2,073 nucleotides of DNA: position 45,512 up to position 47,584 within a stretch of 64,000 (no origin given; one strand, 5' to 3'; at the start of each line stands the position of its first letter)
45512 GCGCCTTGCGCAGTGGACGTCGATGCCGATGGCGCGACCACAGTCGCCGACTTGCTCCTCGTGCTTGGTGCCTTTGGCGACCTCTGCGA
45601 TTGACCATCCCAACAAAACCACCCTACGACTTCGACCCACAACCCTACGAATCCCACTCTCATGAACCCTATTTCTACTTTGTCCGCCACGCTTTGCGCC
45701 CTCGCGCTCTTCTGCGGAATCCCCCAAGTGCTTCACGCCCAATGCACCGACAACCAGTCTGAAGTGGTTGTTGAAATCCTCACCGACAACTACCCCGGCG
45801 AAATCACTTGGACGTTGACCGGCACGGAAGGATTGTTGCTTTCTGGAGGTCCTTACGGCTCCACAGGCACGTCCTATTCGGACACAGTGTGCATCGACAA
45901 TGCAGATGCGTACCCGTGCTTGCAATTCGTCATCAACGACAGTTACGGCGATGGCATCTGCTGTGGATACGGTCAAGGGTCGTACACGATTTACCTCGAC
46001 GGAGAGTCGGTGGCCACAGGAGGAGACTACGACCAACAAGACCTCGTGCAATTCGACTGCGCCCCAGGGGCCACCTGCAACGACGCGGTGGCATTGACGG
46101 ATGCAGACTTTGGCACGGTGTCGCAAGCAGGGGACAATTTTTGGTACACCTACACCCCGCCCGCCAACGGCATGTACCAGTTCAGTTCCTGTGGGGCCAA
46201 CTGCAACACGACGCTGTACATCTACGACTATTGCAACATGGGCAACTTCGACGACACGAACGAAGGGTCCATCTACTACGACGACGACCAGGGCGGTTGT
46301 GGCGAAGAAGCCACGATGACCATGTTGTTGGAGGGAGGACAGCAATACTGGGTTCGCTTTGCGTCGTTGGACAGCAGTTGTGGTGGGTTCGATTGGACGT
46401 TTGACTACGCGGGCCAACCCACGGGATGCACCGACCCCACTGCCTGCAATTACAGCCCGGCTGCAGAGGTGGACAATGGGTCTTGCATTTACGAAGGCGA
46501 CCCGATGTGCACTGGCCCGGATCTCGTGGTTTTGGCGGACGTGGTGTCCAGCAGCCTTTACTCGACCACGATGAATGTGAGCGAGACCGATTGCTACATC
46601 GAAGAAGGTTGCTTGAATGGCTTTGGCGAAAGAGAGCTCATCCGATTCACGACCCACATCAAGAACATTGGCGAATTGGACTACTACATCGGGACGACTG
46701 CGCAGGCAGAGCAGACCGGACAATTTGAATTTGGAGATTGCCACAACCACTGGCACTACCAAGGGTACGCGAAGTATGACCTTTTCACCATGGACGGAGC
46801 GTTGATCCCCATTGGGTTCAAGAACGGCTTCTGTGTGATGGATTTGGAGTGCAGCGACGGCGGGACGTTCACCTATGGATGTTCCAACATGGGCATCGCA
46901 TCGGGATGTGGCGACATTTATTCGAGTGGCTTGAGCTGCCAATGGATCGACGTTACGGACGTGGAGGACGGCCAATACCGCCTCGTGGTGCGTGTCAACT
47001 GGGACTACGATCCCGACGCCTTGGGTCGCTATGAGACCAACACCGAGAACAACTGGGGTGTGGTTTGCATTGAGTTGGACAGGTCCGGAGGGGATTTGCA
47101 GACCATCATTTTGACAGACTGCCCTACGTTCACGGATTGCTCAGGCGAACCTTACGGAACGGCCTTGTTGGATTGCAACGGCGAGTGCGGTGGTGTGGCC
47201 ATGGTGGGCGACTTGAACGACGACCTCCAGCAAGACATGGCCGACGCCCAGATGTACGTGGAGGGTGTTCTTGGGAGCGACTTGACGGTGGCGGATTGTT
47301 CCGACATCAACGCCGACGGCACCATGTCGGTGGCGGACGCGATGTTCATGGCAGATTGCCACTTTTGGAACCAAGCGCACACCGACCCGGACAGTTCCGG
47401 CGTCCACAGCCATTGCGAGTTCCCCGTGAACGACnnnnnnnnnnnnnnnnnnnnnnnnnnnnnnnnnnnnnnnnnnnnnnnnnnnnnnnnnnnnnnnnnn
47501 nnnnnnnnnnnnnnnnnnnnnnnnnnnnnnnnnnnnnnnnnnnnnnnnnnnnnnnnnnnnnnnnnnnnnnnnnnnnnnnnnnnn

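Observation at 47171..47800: Internal CxGxCGG / EF-hand segment followed by a cohesin-like beta-sandwich inside the LOX protein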

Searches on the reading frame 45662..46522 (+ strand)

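Call 7: search_protein_families(library=pfam, proteins=[window:45662-46522:+], max_evalue=10)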
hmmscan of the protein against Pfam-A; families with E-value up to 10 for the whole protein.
seq(287 aa): 1 family
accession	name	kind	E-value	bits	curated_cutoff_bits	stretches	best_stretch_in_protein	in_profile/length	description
PF23759.1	GBD_T9SS_assoc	-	0.27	12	27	1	159-196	45-80/116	Galactose binding domain-like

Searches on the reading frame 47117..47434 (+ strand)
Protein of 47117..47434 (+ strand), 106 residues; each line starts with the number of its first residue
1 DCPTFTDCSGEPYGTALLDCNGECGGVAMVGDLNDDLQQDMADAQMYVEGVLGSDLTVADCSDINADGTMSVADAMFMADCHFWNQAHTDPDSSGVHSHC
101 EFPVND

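Call 7: search_protein_families(library=pfam, proteins=[window:47117-47434:+], max_evalue=10)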
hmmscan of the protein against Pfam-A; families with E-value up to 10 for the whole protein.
seq(106 aa): 1 family
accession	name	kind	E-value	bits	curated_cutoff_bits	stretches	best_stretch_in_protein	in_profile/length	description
PF00404.24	Dockerin_1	-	0.089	13.4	22.9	1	31-78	2-52/57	Dockerin type I domain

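Call 73: search_protein_families(library=ncbifam, proteins=[window:47129-47386:+], max_evalue=10)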
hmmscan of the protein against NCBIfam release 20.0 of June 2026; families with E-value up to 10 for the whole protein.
seq(86 aa): 1 family
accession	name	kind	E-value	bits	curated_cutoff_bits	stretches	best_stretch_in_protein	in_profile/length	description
NF010825.0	PRK14229.1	equivalog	0.17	12.6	101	1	16-45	61-90/109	fluoride efflux transporter CrcB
